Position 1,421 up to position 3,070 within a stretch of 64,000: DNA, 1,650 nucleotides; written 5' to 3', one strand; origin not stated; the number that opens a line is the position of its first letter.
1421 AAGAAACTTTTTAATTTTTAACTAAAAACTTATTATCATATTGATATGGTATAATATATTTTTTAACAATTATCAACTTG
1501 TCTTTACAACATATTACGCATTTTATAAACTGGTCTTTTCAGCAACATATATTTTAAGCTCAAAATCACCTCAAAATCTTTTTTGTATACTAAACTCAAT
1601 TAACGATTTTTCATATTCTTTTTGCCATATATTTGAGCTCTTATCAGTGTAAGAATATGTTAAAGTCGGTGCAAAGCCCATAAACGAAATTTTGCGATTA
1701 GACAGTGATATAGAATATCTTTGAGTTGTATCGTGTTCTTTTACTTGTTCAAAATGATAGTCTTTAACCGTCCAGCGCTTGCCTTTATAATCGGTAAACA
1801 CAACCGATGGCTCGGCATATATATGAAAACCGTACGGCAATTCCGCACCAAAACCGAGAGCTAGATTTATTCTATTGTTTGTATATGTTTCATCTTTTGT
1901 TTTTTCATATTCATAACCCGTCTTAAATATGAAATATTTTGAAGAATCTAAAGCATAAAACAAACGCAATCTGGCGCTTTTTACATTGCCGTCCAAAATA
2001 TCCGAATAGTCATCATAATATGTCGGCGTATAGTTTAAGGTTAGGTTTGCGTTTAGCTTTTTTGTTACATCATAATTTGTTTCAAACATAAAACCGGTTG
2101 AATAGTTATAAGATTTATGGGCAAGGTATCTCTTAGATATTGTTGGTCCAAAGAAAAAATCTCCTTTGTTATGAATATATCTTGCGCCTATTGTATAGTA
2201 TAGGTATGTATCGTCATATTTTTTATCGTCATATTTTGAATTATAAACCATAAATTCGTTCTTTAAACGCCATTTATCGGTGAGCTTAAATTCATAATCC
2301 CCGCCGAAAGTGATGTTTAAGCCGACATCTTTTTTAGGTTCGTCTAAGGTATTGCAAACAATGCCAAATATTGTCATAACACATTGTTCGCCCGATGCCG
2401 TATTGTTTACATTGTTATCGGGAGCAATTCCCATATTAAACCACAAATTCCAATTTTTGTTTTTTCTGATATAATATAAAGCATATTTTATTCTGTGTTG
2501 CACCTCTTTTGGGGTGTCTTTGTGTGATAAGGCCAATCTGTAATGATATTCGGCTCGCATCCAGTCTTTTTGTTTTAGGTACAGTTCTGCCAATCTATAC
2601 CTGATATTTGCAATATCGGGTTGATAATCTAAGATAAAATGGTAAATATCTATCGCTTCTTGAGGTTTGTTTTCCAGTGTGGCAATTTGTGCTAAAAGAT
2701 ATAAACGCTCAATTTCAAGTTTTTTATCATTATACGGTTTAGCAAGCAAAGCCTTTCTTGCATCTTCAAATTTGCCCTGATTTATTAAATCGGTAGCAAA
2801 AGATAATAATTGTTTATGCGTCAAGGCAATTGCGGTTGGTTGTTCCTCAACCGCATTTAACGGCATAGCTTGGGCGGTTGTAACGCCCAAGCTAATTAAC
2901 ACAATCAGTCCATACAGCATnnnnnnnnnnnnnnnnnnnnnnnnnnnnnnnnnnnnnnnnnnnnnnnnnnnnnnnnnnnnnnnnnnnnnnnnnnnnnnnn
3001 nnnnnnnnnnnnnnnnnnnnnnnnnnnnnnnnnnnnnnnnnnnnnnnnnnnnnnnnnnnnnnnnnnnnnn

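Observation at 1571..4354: Slam-like translocon gene directly downstream of a Gly-tethered lipoprotein: candidate surface-lipoprotein export pair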

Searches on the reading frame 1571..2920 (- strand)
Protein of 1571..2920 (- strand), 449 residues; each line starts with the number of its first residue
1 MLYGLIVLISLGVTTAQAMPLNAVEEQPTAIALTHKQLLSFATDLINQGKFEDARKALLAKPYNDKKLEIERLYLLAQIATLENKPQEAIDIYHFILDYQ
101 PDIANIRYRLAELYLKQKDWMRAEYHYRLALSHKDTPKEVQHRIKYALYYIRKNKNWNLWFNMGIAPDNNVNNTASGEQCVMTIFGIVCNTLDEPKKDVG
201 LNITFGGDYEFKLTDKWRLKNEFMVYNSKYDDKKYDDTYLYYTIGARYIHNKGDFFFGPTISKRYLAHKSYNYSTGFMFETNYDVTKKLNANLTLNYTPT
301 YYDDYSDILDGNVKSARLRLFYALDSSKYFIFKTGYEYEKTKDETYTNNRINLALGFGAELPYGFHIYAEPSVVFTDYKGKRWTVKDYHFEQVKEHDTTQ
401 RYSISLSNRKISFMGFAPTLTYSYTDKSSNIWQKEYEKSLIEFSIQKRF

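Call 3: search_protein_families(library=pfam, proteins=[window:1571-2920:-], max_evalue=1)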
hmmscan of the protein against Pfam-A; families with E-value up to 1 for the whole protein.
window:1571-2920:- (449 aa): 15 families
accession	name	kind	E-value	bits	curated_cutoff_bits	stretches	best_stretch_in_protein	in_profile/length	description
PF04575.19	SlipAM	-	2.3e-40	139.4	22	1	157-449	1-288/288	Surface lipoprotein assembly modifier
PF14559.12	TPR_19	-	5.4e-07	30.3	25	1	83-124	4-45/68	Tetratricopeptide repeat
PF13432.12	TPR_16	-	5.9e-07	30.3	32.7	1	84-131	11-58/65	Tetratricopeptide repeat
PF00515.34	TPR_1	-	2.3e-05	24.4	27.8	1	104-133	1-30/34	Tetratricopeptide repeat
PF07719.23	TPR_2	-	7.4e-05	23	27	1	106-133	3-30/34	Tetratricopeptide repeat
PF24575.1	TPR_Slam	-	0.00028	21.7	35.2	1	74-123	51-100/104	Surface lipoprotein assembly modifier, N-terminal TPR repeats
PF13424.12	TPR_12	-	0.00067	20.2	30.1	1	102-132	1-31/77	Tetratricopeptide repeat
PF13431.12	TPR_17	-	0.00075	20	24.4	1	97-124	6-33/34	Tetratricopeptide repeat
PF12895.13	ANAPC3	-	0.0031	18.2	27.2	2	69-127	22-79/82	Anaphase-promoting complex, cyclosome, subunit 3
PF13176.12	TPR_7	-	0.0045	17.4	27.9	0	109-138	4-33/36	Tetratricopeptide repeat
PF13174.12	TPR_6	-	0.0093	17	26.3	0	108-128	4-24/33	Tetratricopeptide repeat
PF13428.12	TPR_14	-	0.024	15.7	23.5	0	105-146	2-41/44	Tetratricopeptide repeat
PF08638.16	Med14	-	0.033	14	25.6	1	33-112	14-93/191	Mediator complex subunit MED14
PF25063.1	ARM_TT21_C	-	0.043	14.1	35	1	35-123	95-183/209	Tetratricopeptide repeat protein 21 C-terminal ARM domain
PF09567.15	RE_MamI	-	0.077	13.1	25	1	90-158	88-158/183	MamI restriction endonuclease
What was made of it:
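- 1571..2920 (-): Slam / type 11 secretion outer-membrane protein gene (449 aa), start abutting the cargo stop. PF04575 SlipAM E=2.3e-40, profile 1-288/288 (call 3).
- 2459..2818 (-): Slam periplasmic TPR-like helical domain (residues 35-154). TPR_19 30.3 bits (cut-off 25); TPR_Slam 21.7 bits, below its cut-off of 35.2 (call 3).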

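Call 4: search_protein_families(library=ncbifam, proteins=[window:1571-2920:-], max_evalue=1)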
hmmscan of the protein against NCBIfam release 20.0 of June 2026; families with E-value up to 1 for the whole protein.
window:1571-2920:- (449 aa): 12 families
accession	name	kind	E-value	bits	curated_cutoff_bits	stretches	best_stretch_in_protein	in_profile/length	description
TIGR02917.1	PEP_TPR_lipo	equivalog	1.9e-05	22.7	312.2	1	72-134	671-733/899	XrtA/PEP-CTERM system TPR-repeat protein PrsT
NF040959.1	MamA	equivalog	3.1e-05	23.5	200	1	45-148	47-149/204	magnetosome protein MamA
TIGR02552.1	LcrH_SycD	equivalog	0.00052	19.7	104.8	1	37-147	20-132/136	SycD/LcrH family type III secretion system chaperone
TIGR00540.1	TPR_hemY_coli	hypoth_equivalog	0.00054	18.8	142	1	38-138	264-360/385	heme biosynthesis-associated TPR protein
TIGR02795.1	tol_pal_ybgF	equivalog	0.00066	20.3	90.1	1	37-97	4-66/119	tol-pal system protein YbgF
NF033758.1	gliding_GltE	equivalog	0.00067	18.7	225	1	76-133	126-183/411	adventurous gliding motility TPR repeat lipoprotein GltE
TIGR03016.1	pepcterm_hypo_1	hypoth_equivalog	0.0021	17.1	90.85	1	274-355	391-473/477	TIGR03016 family PEP-CTERM system-associated outer membrane protein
NF008520.0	PRK11447.1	equivalog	0.019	12.7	858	1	33-150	571-683/1157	cellulose synthase complex outer membrane protein BcsC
NF040561.1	PrimPol_Msp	equivalog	0.031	12.8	200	1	46-119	2-74/515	CRISPR-associated primase-polymerase type A1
NF033762.1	social_mot_Tgl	equivalog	0.049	13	225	1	84-149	80-147/252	social motility TPR repeat lipoprotein Tgl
TIGR02521.1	type_IV_pilW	equivalog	0.091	12.3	154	1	102-162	29-89/234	type IV pilus biogenesis/stability protein PilW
NF033920.0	C39_PA2778_fam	equivalog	0.13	11.6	150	1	32-132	153-252/255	PA2778 family cysteine peptidase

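Call 6: search_solved_structures(query=window:1571-2920:-, max_evalue=1)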
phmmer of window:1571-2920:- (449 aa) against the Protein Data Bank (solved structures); distinct sequences matched with E-value up to 1: 46.
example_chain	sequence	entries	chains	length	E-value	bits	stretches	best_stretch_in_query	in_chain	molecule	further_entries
9qhb_A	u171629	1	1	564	9.6e-07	31.4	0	87-145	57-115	Engineered tetratricopeptide repeat protein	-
9qhc_A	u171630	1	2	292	0.00011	24.6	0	87-145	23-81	Engineered tetratricopeptide repeat protein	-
7obi_A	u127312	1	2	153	0.00016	24.1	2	73-133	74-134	CTPR-rv4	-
8bu0_A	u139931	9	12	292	0.0008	21.7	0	83-147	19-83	Consensus tetratricopeptide repeat protein | Crystal structure of an 8-repeat consensus TPR superhelix with Zinc. | Monomer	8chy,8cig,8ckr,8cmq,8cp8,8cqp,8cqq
4d0p_A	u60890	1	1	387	0.0026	20.1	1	32-124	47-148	COP9 SIGNALOSOME COMPLEX SUBUNIT 4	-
6r7i_D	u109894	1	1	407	0.0027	20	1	32-124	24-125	COP9 signalosome complex subunit 4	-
6r6h_D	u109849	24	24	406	0.0027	20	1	32-124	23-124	COP9 signalosome complex subunit 4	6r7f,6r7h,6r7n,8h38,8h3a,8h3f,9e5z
4d10_D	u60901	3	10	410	0.0028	20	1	32-124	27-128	COP9 SIGNALOSOME COMPLEX SUBUNIT 4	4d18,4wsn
6v8e_A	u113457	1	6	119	0.0059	18.9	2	69-131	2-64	Designed protein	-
2y4t_A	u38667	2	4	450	0.009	18.3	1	37-165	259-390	DNAJ HOMOLOG SUBFAMILY C MEMBER 3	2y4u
6vfi_B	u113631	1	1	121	0.012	17.9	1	69-144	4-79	O43_dn18B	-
3kd7_A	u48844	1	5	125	0.012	17.8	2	86-131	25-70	CTPR390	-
5hrz_A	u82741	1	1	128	0.012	17.8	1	70-136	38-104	TPR domain protein 1na0C3_3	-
6vfh_A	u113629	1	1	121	0.012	17.8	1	69-131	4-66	T33_dn10A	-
6vl6_A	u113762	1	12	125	0.018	17.3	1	70-132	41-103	T33_dn2A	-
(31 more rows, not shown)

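Call 35: find_homologous_proteins(query=window:1571-2920:-, max_evalue=1e-10)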
Query window:1571-2920:- (449 aa): 251 proteins with E <= 1e-10 among 4196 candidates; the best 120 are listed.
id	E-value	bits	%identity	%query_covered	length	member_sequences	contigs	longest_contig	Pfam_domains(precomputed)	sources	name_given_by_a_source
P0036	0.0e+0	1013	100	99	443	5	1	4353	PF14559.13,PF04575.20,PF00515.35,PF13432.13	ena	-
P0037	1.4e-255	866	83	99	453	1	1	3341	PF14559.13,PF13505.13,PF04575.20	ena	-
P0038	7.6e-254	861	82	99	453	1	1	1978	PF14559.13,PF04575.20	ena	-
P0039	1.7e-250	850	81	99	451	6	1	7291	PF14559.13,PF24575.2,PF13505.13,PF04575.20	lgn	-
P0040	3.7e-250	848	82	99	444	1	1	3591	PF04575.20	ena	-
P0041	9.5e-250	847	81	99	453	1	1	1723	PF04575.20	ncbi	-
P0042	1.8e-247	840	86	93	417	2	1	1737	PF14559.13,PF24575.2,PF04575.20,PF13424.13,PF07719.24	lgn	-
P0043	3.5e-247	839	80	99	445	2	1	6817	PF14559.13,PF13505.13,PF04575.20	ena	-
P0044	1.6e-240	817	78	99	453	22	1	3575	PF04575.20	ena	-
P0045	1.5e-229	781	72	100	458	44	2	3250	PF04575.20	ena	-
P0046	1.1e-227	774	73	100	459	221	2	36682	PF04575.20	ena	-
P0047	1.7e-225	767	73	98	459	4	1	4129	PF14559.13,PF24575.2,PF04575.20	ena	-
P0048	2.4e-225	767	76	94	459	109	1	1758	PF14559.13,PF24575.2,PF04575.20,PF13432.13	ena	-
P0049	1.3e-223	761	74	97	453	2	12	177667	PF04575.20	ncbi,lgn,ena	-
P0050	1.5e-223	761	72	100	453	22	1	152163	PF13505.13,PF04575.20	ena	-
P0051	1.5e-220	751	72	99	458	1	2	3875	PF04575.20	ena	-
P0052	3.0e-220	750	71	99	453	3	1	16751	PF24575.2,PF13505.13,PF04575.20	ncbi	-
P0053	2.2e-219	747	71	99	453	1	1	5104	PF13505.13,PF04575.20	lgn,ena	-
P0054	3.6e-219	746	71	99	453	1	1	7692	PF13505.13,PF04575.20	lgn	-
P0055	5.0e-219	746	70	100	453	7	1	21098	PF14559.13,PF04575.20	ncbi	-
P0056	5.7e-219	746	71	99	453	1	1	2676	PF13505.13,PF04575.20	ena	-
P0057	5.9e-219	746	71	99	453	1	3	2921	PF13505.13,PF04575.20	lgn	-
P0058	6.9e-219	745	71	99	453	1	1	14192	PF13505.13,PF04575.20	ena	-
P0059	7.7e-219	745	71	99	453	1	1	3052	PF13505.13,PF04575.20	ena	-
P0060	7.9e-219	745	71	99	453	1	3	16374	PF13505.13,PF04575.20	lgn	-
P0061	9.1e-219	745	71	99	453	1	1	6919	PF13505.13,PF04575.20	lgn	-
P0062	9.4e-219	745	71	99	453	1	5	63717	PF13505.13,PF04575.20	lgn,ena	-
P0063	1.0e-218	745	71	99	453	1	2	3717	PF13505.13,PF04575.20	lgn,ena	-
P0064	1.5e-218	744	71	99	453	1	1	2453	PF13505.13,PF04575.20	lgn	-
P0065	1.6e-218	744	71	99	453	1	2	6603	PF13505.13,PF04575.20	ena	-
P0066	1.8e-218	744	71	99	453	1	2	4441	PF13505.13,PF04575.20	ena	-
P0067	2.2e-218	744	71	99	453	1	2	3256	PF13505.13,PF04575.20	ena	-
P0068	2.4e-218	744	70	99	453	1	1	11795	PF13505.13,PF04575.20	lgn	-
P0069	2.6e-218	744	71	99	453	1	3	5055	PF13505.13,PF04575.20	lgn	-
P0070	3.0e-218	743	71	99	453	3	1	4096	PF13505.13,PF04575.20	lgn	-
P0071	3.6e-218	743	71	99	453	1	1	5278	PF13505.13,PF04575.20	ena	-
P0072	3.8e-218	743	71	99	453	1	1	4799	PF13505.13,PF04575.20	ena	-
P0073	4.3e-218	743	71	99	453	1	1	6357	PF13505.13,PF04575.20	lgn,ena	-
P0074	4.8e-218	743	71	99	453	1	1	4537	PF04575.20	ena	-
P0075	6.2e-218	742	71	99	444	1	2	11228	PF13505.13,PF04575.20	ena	-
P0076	7.8e-218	742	71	99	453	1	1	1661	PF04575.20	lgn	-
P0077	1.3e-217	741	71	99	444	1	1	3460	PF04575.20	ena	-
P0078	1.8e-217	741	70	99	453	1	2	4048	PF13505.13,PF04575.20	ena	-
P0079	2.0e-217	741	71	99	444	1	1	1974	PF04575.20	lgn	-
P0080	2.9e-217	740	70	99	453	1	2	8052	PF13505.13,PF04575.20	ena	-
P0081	3.0e-217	740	70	99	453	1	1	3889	PF13505.13,PF04575.20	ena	-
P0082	4.0e-217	740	71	99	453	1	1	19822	PF04575.20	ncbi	-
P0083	5.0e-217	739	71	99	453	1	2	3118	PF04575.20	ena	-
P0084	5.0e-217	739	71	99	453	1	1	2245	PF04575.20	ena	-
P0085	5.3e-217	739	71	99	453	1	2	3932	PF04575.20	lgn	-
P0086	5.4e-217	739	71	99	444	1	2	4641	PF13505.13,PF04575.20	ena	-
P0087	6.3e-217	739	70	99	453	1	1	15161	PF13505.13,PF04575.20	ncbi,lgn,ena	-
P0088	6.7e-217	739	71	99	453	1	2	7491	PF04575.20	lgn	-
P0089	7.0e-217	739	71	99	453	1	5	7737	PF04575.20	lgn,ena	-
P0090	7.1e-217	739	70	99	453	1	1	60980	PF04575.20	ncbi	-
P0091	7.2e-217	739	70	99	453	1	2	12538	PF13505.13,PF04575.20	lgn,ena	-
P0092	7.9e-217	739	70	99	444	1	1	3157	PF13505.13,PF04575.20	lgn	-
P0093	8.6e-217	739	70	99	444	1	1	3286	PF13505.13,PF04575.20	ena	-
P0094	1.2e-216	738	70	99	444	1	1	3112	PF13505.13,PF04575.20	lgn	-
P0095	1.2e-216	738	70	99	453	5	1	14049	PF13505.13,PF04575.20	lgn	-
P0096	1.7e-216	738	71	99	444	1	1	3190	PF13505.13,PF04575.20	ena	-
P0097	1.7e-216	738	70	99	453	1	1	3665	PF13505.13,PF04575.20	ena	-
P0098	2.0e-216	737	70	99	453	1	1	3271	PF13505.13,PF04575.20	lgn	-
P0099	2.3e-216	737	70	99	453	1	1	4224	PF13505.13,PF04575.20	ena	-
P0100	2.3e-216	737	71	99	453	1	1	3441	PF13505.13,PF04575.20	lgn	-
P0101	2.8e-216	737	71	99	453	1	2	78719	PF04575.20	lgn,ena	-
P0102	3.4e-216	737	70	99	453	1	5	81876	PF13505.13,PF04575.20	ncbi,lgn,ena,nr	ncbi:MAG: DUF560 domain-containing protein [Alphaproteobacteria bacterium]|nr:DUF560 domain-containi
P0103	5.9e-216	736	70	99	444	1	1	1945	PF13505.13,PF04575.20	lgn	-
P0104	7.7e-216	735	70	99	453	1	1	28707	PF04575.20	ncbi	-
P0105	1.4e-215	735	70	99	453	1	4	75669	PF04575.20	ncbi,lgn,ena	-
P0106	1.5e-215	734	70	99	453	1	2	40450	PF04575.20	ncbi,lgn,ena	-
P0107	2.8e-215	734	70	99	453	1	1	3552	PF13505.13,PF04575.20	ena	-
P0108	3.3e-215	733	70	99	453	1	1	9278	PF13505.13,PF04575.20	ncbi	-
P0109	4.5e-215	733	70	99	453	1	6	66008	PF13505.13,PF04575.20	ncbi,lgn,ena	-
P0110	5.3e-215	733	70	99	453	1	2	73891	PF04575.20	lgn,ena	-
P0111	1.0e-214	732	70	99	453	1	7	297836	PF04575.20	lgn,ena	-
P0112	1.0e-214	732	70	99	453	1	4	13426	PF04575.20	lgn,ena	-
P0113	1.6e-214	731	70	99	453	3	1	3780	PF04575.20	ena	-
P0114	2.3e-214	731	70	99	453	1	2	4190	PF04575.20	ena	-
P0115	2.8e-214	730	70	99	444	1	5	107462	PF04575.20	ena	-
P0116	3.9e-214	730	70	98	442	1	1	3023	PF04575.20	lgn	-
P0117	4.1e-214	730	69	99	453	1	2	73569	PF04575.20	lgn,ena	-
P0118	4.3e-214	730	69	99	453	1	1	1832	PF13505.13,PF04575.20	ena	-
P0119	8.0e-214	729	70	98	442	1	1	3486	PF04575.20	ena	-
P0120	1.1e-213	728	70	99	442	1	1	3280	PF13505.13,PF04575.20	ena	-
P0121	1.7e-212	724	70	99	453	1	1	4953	PF04575.20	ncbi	-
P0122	3.9e-205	700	66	100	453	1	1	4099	PF24575.2,PF04575.20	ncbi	-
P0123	7.1e-202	689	69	94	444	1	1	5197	PF14559.13,PF24575.2,PF13505.13,PF04575.20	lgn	-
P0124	1.5e-199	682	66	99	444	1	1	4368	PF13505.13,PF04575.20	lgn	-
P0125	2.6e-197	674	64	99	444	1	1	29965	PF24575.2,PF04575.20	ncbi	-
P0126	4.8e-197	673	65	100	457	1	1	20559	PF04575.20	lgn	-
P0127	4.3e-196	670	64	98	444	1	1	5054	PF04575.20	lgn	-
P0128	1.2e-193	662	65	96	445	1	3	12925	PF14559.13,PF24575.2,PF04575.20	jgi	jgi:hypothetical protein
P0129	2.7e-192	658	63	100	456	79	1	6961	PF04575.20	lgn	-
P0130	3.7e-191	654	62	100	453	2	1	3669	PF04575.20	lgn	-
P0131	5.7e-190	650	62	100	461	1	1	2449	PF14559.13,PF04575.20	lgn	-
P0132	1.0e-182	626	59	100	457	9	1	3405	PF04575.20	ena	-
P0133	8.2e-176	603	59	99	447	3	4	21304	PF14559.13,PF04575.20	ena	-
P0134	2.6e-171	589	60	93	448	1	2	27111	PF14559.13,PF04575.20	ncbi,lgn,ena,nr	ncbi:MAG: DUF560 domain-containing protein [Alphaproteobacteria bacterium]|nr:DUF560 domain-containi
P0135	4.9e-170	584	99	58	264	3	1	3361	PF04575.20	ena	-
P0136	4.2e-163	562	69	76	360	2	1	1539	PF14559.13,PF24575.2,PF04575.20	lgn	-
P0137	3.0e-161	555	56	100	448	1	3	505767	PF04575.20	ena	-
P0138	3.3e-158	545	51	100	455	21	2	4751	PF04575.20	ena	-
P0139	3.5e-158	545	69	73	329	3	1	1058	PF04575.20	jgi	jgi:hypothetical protein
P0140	4.8e-156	538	77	66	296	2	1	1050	PF14559.13,PF04575.20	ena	-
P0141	1.5e-155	537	50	100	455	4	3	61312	PF04575.20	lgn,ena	-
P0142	7.2e-154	531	55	93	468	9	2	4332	PF04575.20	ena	-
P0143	3.7e-153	529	51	99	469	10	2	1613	PF24575.2,PF04575.20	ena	-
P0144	2.8e-148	513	52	95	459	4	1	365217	PF24575.2,PF04575.20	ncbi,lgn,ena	-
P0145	5.8e-147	508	50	100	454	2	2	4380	PF24575.2,PF04575.20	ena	-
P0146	3.5e-146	506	52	97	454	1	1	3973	PF14559.13,PF04575.20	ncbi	-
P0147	3.6e-146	506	53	95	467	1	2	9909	PF04575.20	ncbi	-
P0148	3.7e-146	506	53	94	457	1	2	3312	PF04575.20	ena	-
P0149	4.2e-146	506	52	94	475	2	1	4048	PF14559.13,PF24575.2,PF04575.20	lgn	-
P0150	9.4e-146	504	53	94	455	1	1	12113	PF14559.13,PF13505.13,PF04575.20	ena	-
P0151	2.5e-145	503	52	95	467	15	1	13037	PF04575.20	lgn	-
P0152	1.4e-144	501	52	95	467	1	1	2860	PF14559.13,PF24575.2,PF04575.20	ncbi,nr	ncbi:MAG: DUF560 domain-containing protein [Alphaproteobacteria bacterium]|nr:DUF560 domain-containi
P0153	4.4e-144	499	51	100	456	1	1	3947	PF04575.20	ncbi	-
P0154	1.4e-139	484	50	93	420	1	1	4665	PF14559.13,PF24575.2,PF04575.20,PF13432.13,PF13428.13,PF13181.13,PF07719.24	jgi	jgi:tetratricopeptide (TPR) repeat protein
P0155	2.2e-137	477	47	99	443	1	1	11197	PF24575.2,PF04575.20,PF13424.13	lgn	-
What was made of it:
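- Slam is 70-90% identical to more than 100 relatives (call 35).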

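Call 36: find_related_loci(query=A2, collection=genome_contigs, flank=6000)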
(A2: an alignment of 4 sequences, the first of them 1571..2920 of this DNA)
Query A2 (449 aa) in genome_contigs; peptide patterns used: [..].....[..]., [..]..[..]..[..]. (x = any residue, [..] = any of these).
161 stretches matched a pattern; 10 encode a relative of the query (tblastn E <= 1e-3); 10 distinct loci.
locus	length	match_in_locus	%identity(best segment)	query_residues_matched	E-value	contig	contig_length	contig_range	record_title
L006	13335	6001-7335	81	5-449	0e+0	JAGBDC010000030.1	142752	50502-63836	MAG: Alphaproteobacteria bacterium isolate RGIG9009 Water_deer_Rectum-3__c471099, whole genome shotgun sequence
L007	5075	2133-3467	78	5-449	0e+0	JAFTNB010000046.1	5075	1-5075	MAG: Alphaproteobacteria bacterium isolate RGIG3968 Roe_deer_Cecum-4__c109878, whole genome shotgun sequence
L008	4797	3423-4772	73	5-449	0e+0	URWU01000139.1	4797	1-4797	uncultured Alphaproteobacteria bacterium isolate UMGS1426 genome assembly, contig: NODE_2085_length_4797_cov_4.641501, w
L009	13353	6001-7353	73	5-449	0e+0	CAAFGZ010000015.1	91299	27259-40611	MAG TPA_asm: Alphaproteobacteria bacterium, isolate HGM16772, WGS project CAAFGZ010000000 data, contig: SRS146812_107_k9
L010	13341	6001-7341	70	1-449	0e+0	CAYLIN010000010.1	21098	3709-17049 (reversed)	MAG TPA_asm: uncultured Azospirillaceae bacterium isolate SRP199465_co2_209 genome assembly, contig: NODE_7185_length_21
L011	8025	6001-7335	71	5-449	0e+0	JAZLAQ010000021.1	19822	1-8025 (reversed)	MAG: Alphaproteobacteria bacterium isolate T1900045075_TC20190069.MAGScoT_cleanbin_000004 SGB_4630_k141_1480341, whole g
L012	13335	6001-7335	70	5-449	0e+0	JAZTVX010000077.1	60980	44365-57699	MAG: Alphaproteobacteria bacterium isolate T1900045336_YK20190025.MAGScoT_cleanbin_000012 SGB_6600_k141_534506, whole ge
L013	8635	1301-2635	70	5-449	0e+0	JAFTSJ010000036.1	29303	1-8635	MAG: Alphaproteobacteria bacterium isolate RGIG4106 Roe_deer_Cecum.Co__c1780306, whole genome shotgun sequence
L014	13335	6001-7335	70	5-449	0e+0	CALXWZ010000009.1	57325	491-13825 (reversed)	MAG: uncultured Alphaproteobacteria bacterium isolate BRZ_CI__bin89 genome assembly, contig: BRZ_CI__NODE_918_length_573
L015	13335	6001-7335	70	5-449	0e+0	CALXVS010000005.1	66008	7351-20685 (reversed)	MAG: uncultured Alphaproteobacteria bacterium isolate BRZ_DV__bin2 genome assembly, contig: BRZ_DV__NODE_552_length_6600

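Call 78: predict_structure(alignment_id=A7)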
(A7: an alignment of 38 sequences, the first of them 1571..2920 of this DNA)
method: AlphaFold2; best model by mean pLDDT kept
length: 449 residues; sequences in the alignment: 38
mean_pLDDT: 89.9   pTM: 0.80
mean pLDDT of the five models: 89.9, 88.9, 86.6, 85.0, 81.7
residues with pLDDT >= 90: 326; 70-90: 90; 50-70: 17; < 50: 16
segments of 3 or more residues with pLDDT < 50: 12-27
pLDDT, mean of each block of 10 residues (from residue 1): 62 42 46 88 96 94 91 97 95 94 95 94 93 93 95 88 87 82 90 85 91 93 92 83 96 96 94 97 95 97 96 98 95 98 97 97 94 98 90 96 93 84 96 91 81
secondary structure, 60 per line:
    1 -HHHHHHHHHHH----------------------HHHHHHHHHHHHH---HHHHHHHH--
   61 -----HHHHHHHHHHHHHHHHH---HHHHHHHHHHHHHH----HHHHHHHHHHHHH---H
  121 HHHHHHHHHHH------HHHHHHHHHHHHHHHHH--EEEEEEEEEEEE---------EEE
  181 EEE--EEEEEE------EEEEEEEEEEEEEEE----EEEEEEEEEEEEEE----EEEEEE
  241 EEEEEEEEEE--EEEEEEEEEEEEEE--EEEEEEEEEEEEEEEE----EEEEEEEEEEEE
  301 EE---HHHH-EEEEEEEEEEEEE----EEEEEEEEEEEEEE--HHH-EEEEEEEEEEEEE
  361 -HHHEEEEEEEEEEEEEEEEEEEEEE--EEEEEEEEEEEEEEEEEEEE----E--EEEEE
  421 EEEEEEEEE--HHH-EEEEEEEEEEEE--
elements in order: H2-12 H35-47 H51-58 H66-82 H86-99 H104-116 H120-131 H138-154 E157-168 E178-183 E186-191 E198-212 E217-230 E235-250 E253-266 E269-284 E289-302 H306-309 E311-323 E328-341 E348-360 E365-386 E389-408 E416-429 E436-447
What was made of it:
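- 2459..2818 (-): Seven helices in the AF2 model (call 78).
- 1574..2452 (-): Slam DUF560 beta-barrel (residues 157-449), 14 long strands plus a small Cys-containing hairpin (178-191), C-terminal Phe. AF2 model with pLDDT 89.9 (call 78).
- On Slam / T11SS outer-membrane protein (DUF560, Pfam PF04575 SlipAM): Seven helices at residues 35-154 in the AF2 model (call 78).
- AF2 model with pLDDT 89.9, seven N-terminal helices and 14 long strands (call 78).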
